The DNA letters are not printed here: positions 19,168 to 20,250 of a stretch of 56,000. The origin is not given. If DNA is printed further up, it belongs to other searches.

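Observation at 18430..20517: cNMP-binding, degenerate MinD/ParA-like and patatin phospholipase in one 695-aa protein, adjacent to a beta-oxidation cluster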

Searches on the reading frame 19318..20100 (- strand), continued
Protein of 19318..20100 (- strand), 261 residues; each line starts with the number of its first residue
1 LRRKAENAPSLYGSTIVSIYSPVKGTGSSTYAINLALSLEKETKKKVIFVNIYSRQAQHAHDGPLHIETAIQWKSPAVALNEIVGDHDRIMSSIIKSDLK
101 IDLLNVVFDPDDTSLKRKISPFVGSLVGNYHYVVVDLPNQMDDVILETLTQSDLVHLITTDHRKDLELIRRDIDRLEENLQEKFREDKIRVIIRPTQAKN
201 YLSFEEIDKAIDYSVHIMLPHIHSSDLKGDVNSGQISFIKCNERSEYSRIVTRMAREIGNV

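Call 49: find_homologous_proteins(query=A3, max_evalue=1e-20)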
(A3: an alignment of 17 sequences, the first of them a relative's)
Query A3 (17 sequences) (692 aa, profile of the alignment): 789 proteins with E <= 1e-20 among 8000 candidates; the best 120 are listed.
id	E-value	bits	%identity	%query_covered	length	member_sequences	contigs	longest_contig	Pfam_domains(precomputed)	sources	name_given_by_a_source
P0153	1.4e-287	973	100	100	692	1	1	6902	PF13614.13,PF00027.36,PF01734.28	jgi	jgi:NTE family protein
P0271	1.1e-282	957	90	100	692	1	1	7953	PF13614.13,PF00027.36,PF01734.28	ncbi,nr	ncbi:MAG: patatin-like phospholipase family protein [Candidatus Omnitrophica bacterium]|nr:patatin-l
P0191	2.4e-281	953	46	100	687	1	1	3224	PF00027.36,PF01734.28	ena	-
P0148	4.7e-281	952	44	99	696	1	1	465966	PF13614.13,PF00027.36,PF01734.28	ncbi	-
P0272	5.1e-280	948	66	100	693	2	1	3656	PF01656.30,PF13614.13,PF00027.36,PF01734.28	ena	-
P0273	3.2e-276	936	66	100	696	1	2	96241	PF01656.30,PF13614.13,PF00027.36,PF01734.28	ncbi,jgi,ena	-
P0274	5.0e-276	935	67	100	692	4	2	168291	PF01656.30,PF13614.13,PF00027.36,PF01734.28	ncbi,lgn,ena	-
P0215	7.0e-274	928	39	97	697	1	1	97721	PF01656.30,PF13614.13,PF00027.36,PF01734.28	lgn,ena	-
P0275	9.5e-274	928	66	100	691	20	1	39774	PF01656.30,PF13614.13,PF00027.36,PF01734.28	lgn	-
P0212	7.1e-273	925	42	98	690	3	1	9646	PF00027.36,PF01734.28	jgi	-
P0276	2.6e-272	923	65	100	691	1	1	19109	PF13614.13,PF00027.36,PF01734.28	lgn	-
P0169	1.1e-270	918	39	97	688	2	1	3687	PF00027.36,PF01734.28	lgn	-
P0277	1.4e-270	917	47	99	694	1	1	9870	PF01656.30,PF13614.13,PF00027.36,PF01734.28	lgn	-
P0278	4.8e-270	915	37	97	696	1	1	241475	PF13614.13,PF00027.36,PF01734.28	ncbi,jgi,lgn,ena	-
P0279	6.6e-270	915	47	99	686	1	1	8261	PF13614.13,PF00027.36,PF01734.28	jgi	-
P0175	1.8e-269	914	47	99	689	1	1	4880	PF13614.13,PF00027.36,PF01734.28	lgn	-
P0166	6.7e-268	908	43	99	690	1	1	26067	PF13614.13,PF00027.36,PF01734.28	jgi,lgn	-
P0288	2.8e-265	900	46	99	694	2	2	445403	PF00027.36,PF01734.28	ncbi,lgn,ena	-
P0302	1.5e-257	874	36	97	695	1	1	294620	PF00027.36,PF01734.28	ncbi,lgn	-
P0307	2.5e-256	870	37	97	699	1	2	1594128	PF13614.13,PF00027.36,PF01734.28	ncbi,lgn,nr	ncbi:MAG: hypothetical protein MOGMAGMI_00918 [Candidatus Omnitrophica bacterium]|nr:hypothetical pr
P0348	1.7e-242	824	36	99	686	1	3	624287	PF13614.13,PF00027.36,PF01734.28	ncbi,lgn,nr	ncbi:MAG: patatin-like phospholipase family protein [Candidatus Omnitrophica bacterium]|nr:patatin-l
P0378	1.1e-237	809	43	99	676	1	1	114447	PF00027.36,PF01734.28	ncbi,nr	ncbi:MAG: patatin-like phospholipase family protein [Candidatus Omnitrophica bacterium]|nr:patatin-l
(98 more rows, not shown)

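Call 57: find_encoding_contigs(protein=P0307, flank=8000, max_places=2)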
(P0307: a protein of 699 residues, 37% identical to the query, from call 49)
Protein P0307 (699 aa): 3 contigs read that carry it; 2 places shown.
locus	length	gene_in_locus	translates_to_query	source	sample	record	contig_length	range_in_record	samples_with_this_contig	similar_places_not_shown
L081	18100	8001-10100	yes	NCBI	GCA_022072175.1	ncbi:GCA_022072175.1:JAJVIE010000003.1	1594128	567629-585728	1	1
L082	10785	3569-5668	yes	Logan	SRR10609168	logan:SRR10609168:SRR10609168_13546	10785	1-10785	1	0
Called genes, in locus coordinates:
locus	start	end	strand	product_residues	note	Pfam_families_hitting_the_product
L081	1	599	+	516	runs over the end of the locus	PF13492:GAF_3 (faint), PF01590:GAF, PF13185:GAF_2 (weak), PF13487:HD_5, PF01966:HD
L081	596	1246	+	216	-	-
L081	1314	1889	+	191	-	PF05036:SPOR (weak)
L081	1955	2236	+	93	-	-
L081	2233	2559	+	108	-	PF01588:tRNA_bind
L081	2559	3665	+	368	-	PF00465:Fe-ADH (weak), PF13685:Fe-ADH_2, PF01761:DHQ_synthase, PF24621:DHQS_C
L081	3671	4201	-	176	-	PF11356:T2SSC (faint)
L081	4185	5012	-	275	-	PF13191:AAA_16, PF13401:AAA_22, PF07728:AAA_5 (weak), PF09848:SLFN-g3_helicase (weak)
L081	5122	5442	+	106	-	-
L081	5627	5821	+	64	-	PF12728:HTH_17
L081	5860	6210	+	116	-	PF07238:PilZ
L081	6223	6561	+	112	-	PF07238:PilZ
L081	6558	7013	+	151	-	-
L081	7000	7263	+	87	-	-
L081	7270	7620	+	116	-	PF11969:DcpS_C, PF01230:HIT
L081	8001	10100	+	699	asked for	PF00027:cNMP_binding, PF13614:AAA_31 (weak), PF01734:Patatin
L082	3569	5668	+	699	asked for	PF00027:cNMP_binding, PF13614:AAA_31 (weak), PF01734:Patatin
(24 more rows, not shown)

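Call 58: find_encoding_contigs(protein=P0148, flank=8000, max_places=2)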
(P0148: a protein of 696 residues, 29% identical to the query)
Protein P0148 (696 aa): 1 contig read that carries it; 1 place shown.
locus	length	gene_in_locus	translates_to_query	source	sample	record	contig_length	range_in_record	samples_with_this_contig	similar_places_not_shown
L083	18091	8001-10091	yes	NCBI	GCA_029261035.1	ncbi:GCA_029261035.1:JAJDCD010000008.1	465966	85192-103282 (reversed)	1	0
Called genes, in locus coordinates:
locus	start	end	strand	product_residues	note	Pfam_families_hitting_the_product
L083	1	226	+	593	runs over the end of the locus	PF00009:GTP_EFTU, PF03144:GTP_EFTU_D2, PF22042:EF-G_D2, PF14492:EFG_III (faint), PF00679:EFG_C, PF06421:LepA_C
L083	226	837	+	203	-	PF10502:Peptidase_S26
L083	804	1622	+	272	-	PF05036:SPOR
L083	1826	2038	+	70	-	-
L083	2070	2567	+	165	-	PF13302:Acetyltransf_3 (faint), PF00583:Acetyltransf_1, PF13673:Acetyltransf_10, PF13508:Acetyltransf_7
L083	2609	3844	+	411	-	PF05036:SPOR (weak)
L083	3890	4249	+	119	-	PF07238:PilZ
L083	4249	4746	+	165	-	PF04461:YajQ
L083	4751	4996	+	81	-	-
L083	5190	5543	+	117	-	PF07238:PilZ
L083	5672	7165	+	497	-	PF00370:FGGY_N, PF02782:FGGY_C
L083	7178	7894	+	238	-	PF03009:GDPD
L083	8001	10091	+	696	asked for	PF00027:cNMP_binding, PF13614:AAA_31, PF01734:Patatin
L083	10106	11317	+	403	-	PF02737:3HCDH_N, PF00725:3HCDH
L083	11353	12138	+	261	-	PF00378:ECH_1, PF16113:ECH_2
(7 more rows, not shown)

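Call 60: find_encoding_contigs(protein=P0274, flank=7000, max_places=1)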
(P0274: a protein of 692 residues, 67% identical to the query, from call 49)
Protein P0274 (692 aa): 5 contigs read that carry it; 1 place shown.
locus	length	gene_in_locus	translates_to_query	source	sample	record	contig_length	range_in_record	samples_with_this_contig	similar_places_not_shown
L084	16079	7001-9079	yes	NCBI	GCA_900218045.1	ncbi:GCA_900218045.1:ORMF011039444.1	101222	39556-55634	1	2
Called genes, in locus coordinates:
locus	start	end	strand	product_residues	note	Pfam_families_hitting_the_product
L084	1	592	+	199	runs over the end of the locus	PF05036:SPOR (faint)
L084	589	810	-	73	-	-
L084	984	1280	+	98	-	-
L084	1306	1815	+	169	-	PF00583:Acetyltransf_1, PF13673:Acetyltransf_10, PF13508:Acetyltransf_7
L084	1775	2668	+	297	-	PF05036:SPOR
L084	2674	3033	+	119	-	PF07238:PilZ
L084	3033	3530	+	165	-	PF04461:YajQ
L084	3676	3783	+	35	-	-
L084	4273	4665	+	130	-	PF07238:PilZ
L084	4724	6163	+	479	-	PF00370:FGGY_N, PF02782:FGGY_C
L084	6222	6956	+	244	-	PF03009:GDPD, PF13653:GDPD_2 (faint)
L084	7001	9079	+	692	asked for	PF00027:cNMP_binding, PF01656:CbiA (weak), PF13614:AAA_31, PF01734:Patatin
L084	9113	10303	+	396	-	PF00108:Thiolase_N, PF02803:Thiolase_C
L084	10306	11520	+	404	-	PF02737:3HCDH_N, PF00725:3HCDH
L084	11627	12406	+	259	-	PF00378:ECH_1, PF16113:ECH_2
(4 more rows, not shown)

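Call 61: find_encoding_contigs(protein=P0288, flank=7000, max_places=1)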
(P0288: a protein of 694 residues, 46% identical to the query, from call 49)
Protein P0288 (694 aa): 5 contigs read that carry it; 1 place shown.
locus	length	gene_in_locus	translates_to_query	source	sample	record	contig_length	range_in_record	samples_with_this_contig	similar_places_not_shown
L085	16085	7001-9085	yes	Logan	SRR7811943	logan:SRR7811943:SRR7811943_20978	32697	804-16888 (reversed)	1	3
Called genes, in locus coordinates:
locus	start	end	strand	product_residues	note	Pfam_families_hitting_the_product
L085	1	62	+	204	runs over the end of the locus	PF10502:Peptidase_S26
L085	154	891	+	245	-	PF05036:SPOR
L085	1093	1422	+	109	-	-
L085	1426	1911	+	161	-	PF13302:Acetyltransf_3 (weak), PF00583:Acetyltransf_1, PF13673:Acetyltransf_10, PF13508:Acetyltransf_7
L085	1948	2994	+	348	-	PF05036:SPOR (weak)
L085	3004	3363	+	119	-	PF07238:PilZ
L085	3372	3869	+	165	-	PF04461:YajQ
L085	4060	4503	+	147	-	PF07238:PilZ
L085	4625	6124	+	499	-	PF00370:FGGY_N, PF02782:FGGY_C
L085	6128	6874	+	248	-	PF03009:GDPD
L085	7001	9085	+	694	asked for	PF00027:cNMP_binding, PF01734:Patatin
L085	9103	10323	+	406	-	PF02737:3HCDH_N, PF00725:3HCDH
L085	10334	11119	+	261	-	PF00378:ECH_1, PF16113:ECH_2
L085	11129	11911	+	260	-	PF01012:ETF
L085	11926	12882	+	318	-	PF01012:ETF, PF00766:ETF_alpha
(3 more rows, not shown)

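Call 62: find_encoding_contigs(protein=P0348, flank=7000, max_places=1)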
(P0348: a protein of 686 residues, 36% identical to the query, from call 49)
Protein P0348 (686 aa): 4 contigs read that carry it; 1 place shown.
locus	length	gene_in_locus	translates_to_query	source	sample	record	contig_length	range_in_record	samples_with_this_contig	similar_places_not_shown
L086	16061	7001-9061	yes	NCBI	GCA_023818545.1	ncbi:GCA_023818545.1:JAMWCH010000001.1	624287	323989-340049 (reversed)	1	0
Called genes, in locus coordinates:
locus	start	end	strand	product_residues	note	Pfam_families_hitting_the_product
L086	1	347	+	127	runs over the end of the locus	-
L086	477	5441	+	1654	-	PF01937:ARMT1-like_dom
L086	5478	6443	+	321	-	PF00009:GTP_EFTU, PF01926:MMR_HSR1, PF02421:FeoB_N, PF00350:Dynamin_N (faint), PF07650:KH_2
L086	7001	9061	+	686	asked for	PF00027:cNMP_binding, PF13614:AAA_31, PF01734:Patatin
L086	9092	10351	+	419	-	PF02737:3HCDH_N, PF00725:3HCDH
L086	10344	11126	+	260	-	PF00378:ECH_1, PF16113:ECH_2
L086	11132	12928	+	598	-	PF00501:AMP-binding, PF23562:AMP-binding_C_3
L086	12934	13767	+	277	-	PF12146:Hydrolase_4, PF00561:Abhydrolase_1, PF12697:Abhydrolase_6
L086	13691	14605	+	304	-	PF01435:Peptidase_M48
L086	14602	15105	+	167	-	PF07238:PilZ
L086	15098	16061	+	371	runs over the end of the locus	PF16491:Peptidase_M48_N, PF01435:Peptidase_M48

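Call 64: find_encoding_contigs(protein=P0302, flank=7000, max_places=1)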
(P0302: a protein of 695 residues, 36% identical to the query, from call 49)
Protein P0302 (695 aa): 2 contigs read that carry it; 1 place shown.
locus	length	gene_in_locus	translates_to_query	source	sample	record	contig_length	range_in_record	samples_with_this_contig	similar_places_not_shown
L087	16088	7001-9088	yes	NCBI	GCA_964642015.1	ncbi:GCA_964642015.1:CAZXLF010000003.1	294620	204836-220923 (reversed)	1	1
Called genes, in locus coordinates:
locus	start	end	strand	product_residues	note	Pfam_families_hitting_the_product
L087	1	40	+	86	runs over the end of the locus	-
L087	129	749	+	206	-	-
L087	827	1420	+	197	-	PF05036:SPOR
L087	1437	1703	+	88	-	-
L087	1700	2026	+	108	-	PF01588:tRNA_bind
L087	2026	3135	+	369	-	PF13685:Fe-ADH_2, PF01761:DHQ_synthase, PF24621:DHQS_C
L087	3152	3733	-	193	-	PF16537:T2SSB (weak)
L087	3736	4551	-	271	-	PF01637:ATPase_2 (weak), PF13191:AAA_16 (weak), PF13604:AAA_30 (weak), PF13401:AAA_22, PF09848:SLFN-g3_helicase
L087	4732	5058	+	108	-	-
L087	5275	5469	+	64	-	PF12728:HTH_17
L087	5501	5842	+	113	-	PF07238:PilZ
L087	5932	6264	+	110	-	-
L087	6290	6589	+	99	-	-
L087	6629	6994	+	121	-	PF07238:PilZ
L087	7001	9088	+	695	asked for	PF00027:cNMP_binding, PF01734:Patatin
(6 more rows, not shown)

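Call 65: find_encoding_contigs(protein=P0378, flank=7000, max_places=1)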
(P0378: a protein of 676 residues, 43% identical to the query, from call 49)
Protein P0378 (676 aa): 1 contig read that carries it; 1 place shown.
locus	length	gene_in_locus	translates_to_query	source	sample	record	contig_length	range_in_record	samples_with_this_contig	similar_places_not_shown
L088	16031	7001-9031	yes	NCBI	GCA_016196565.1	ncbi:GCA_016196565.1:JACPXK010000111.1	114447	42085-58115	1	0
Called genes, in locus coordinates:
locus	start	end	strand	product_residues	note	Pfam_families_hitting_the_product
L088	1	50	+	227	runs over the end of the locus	PF10502:Peptidase_S26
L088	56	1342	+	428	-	PF00232:Glyco_hydro_1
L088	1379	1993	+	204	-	PF05036:SPOR (weak)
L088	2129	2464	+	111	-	-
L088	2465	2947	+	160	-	PF00583:Acetyltransf_1, PF13673:Acetyltransf_10, PF13508:Acetyltransf_7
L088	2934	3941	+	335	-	PF05036:SPOR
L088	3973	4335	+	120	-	PF07238:PilZ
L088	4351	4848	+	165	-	PF04461:YajQ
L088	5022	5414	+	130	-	PF07238:PilZ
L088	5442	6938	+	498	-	PF00370:FGGY_N, PF02782:FGGY_C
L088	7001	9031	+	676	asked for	PF00027:cNMP_binding, PF01734:Patatin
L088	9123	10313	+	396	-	PF00108:Thiolase_N, PF00109:ketoacyl-synt, PF02803:Thiolase_C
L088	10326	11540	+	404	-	PF02737:3HCDH_N, PF03446:NAD_binding_2 (faint), PF00725:3HCDH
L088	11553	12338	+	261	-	PF00378:ECH_1, PF16113:ECH_2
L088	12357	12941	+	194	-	-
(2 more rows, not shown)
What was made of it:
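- An FGGY kinase lies directly 5' in 4 of 7 and a GDPD in 3 of 7 (calls 57, 58, 60, 61, 62, 64, 65).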
